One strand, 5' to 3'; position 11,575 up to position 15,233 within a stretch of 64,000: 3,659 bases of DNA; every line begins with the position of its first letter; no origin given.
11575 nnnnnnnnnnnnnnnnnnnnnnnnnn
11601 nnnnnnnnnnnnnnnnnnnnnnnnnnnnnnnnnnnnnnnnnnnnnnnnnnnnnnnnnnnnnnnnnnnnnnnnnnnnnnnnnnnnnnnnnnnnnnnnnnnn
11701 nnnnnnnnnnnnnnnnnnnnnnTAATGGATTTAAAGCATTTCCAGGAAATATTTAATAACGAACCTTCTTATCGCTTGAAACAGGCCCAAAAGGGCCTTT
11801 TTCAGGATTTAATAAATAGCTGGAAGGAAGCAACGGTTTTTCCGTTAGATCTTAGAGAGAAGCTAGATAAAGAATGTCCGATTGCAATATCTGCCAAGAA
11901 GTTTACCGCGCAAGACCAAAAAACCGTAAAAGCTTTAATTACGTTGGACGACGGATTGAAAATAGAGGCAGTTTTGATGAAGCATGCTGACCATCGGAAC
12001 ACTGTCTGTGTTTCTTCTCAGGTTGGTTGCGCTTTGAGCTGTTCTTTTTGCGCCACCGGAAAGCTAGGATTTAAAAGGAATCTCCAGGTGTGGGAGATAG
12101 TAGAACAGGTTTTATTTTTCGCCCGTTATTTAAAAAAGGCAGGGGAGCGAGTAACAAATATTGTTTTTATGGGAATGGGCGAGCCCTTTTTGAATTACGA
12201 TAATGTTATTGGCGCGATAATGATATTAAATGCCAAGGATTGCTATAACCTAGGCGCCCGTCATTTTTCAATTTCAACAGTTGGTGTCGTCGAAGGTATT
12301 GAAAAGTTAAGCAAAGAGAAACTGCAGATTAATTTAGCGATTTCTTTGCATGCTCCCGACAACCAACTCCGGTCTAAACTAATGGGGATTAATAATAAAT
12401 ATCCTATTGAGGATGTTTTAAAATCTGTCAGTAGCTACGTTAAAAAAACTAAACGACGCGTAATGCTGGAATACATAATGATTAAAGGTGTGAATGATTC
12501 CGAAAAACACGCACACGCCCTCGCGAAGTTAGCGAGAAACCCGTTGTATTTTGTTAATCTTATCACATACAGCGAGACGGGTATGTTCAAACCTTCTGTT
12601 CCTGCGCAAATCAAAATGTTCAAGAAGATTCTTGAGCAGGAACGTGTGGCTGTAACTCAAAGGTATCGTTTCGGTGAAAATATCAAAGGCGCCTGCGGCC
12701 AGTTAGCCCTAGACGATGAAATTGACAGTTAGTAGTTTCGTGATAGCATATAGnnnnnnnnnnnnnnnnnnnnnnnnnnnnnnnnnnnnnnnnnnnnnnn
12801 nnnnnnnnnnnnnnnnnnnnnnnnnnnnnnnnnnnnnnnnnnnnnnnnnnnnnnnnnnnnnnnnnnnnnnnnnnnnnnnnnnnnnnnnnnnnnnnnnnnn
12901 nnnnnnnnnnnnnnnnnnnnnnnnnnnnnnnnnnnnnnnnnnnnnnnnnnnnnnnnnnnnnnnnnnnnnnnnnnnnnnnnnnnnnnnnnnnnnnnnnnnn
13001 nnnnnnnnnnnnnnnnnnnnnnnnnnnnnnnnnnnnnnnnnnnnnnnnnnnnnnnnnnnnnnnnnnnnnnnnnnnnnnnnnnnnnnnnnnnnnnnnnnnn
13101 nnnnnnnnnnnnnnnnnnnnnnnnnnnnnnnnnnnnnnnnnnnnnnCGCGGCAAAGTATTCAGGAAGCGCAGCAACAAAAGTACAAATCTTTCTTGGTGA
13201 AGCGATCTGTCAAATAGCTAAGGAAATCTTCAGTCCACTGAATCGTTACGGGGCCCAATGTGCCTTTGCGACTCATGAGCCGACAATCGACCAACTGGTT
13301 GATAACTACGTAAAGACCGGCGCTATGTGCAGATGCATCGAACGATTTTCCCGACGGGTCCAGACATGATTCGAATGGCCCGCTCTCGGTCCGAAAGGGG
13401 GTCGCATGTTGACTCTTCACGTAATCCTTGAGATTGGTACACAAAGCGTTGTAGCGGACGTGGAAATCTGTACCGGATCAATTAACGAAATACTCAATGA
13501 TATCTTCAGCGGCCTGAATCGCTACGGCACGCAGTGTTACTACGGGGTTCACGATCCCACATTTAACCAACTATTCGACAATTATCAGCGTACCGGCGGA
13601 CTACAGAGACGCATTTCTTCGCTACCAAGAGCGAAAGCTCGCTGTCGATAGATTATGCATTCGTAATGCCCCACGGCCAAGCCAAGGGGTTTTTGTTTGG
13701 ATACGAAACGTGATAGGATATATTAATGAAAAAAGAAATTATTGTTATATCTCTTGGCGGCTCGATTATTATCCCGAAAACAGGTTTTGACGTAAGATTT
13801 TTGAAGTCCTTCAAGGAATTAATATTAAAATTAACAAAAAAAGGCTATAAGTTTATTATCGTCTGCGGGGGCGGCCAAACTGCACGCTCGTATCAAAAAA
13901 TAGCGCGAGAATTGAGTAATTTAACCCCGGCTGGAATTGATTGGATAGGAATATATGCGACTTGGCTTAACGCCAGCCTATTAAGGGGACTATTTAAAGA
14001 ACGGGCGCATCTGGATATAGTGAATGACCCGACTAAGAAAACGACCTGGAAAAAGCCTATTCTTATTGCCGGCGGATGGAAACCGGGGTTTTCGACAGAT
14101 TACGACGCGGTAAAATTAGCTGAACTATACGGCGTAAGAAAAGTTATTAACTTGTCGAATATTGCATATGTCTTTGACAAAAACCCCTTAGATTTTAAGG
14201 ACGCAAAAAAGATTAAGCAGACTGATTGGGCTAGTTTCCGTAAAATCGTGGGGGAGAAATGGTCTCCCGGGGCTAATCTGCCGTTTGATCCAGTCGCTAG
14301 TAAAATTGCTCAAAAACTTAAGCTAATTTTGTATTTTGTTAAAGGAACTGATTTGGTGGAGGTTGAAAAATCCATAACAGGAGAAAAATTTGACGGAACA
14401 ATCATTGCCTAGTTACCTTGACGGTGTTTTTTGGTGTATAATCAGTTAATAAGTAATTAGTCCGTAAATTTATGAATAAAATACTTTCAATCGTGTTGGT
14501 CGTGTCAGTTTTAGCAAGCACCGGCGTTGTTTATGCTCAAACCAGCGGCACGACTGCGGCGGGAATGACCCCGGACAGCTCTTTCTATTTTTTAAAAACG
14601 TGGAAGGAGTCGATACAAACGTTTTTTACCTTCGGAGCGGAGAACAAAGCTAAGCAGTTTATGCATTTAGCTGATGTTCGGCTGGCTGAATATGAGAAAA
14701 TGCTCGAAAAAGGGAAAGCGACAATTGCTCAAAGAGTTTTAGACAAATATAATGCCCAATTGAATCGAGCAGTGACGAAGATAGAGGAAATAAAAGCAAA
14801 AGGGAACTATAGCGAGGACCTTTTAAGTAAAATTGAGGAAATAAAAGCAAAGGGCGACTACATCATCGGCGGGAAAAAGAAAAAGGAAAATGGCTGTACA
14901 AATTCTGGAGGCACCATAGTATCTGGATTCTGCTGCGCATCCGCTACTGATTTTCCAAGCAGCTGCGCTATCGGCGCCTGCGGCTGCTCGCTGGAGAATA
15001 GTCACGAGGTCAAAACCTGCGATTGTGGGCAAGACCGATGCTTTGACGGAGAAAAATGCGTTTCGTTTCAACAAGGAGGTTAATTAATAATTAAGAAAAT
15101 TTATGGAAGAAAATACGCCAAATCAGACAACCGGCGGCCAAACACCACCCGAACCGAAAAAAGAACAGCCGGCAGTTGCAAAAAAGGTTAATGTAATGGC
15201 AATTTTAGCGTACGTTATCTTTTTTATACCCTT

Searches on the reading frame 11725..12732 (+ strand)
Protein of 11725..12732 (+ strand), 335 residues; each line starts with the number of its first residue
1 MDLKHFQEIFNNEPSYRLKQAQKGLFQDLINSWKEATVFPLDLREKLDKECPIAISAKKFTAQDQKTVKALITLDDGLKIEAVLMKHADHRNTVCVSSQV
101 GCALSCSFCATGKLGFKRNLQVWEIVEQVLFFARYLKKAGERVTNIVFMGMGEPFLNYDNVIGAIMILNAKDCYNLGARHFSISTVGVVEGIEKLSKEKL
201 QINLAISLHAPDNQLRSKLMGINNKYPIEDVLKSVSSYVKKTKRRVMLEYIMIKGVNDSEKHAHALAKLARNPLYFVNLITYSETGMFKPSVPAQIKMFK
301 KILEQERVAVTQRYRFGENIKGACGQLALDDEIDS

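Call 53: search_protein_families(library=pfam, proteins=[window:11725-12732:+], max_evalue=0.00001)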
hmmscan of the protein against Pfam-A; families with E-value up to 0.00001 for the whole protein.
window:11725-12732:+ (335 aa): 1 family
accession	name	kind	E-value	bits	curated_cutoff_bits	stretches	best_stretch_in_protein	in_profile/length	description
PF04055.27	Radical_SAM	-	1.3e-18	68.1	29.5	1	97-261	2-160/166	Radical SAM superfamily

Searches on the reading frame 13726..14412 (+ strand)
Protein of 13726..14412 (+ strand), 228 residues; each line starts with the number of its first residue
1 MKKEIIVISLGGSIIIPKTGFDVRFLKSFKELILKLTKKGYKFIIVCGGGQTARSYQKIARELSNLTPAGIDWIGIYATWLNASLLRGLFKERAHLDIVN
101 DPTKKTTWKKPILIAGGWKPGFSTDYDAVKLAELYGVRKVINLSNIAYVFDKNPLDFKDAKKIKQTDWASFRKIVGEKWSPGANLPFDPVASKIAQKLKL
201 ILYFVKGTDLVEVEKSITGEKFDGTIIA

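Call 53: search_protein_families(library=pfam, proteins=[window:13726-14412:+], max_evalue=0.00001)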
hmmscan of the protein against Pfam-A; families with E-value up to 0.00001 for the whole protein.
window:13726-14412:+ (228 aa): 1 family
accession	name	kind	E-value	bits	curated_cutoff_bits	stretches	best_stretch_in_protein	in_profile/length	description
PF00696.33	AA_kinase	-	5.5e-23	82.3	24.9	1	5-197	2-225/234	Amino acid kinase family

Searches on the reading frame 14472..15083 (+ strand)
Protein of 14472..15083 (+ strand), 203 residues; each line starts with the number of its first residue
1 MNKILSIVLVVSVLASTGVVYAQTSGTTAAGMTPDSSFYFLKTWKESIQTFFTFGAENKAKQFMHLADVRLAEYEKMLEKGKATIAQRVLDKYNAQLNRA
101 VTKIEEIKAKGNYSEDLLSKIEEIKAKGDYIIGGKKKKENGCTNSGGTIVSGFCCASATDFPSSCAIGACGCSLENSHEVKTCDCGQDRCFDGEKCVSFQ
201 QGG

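Call 53: search_protein_families(library=pfam, proteins=[window:14472-15083:+], max_evalue=0.00001)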
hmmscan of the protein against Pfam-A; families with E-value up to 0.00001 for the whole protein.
window:14472-15083:+ (203 aa): 1 family
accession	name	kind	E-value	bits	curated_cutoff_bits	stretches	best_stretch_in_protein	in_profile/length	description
PF18915.5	DUF5667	-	1.9e-21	76.8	27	1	31-123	1-94/99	Domain of unknown function (DUF5667)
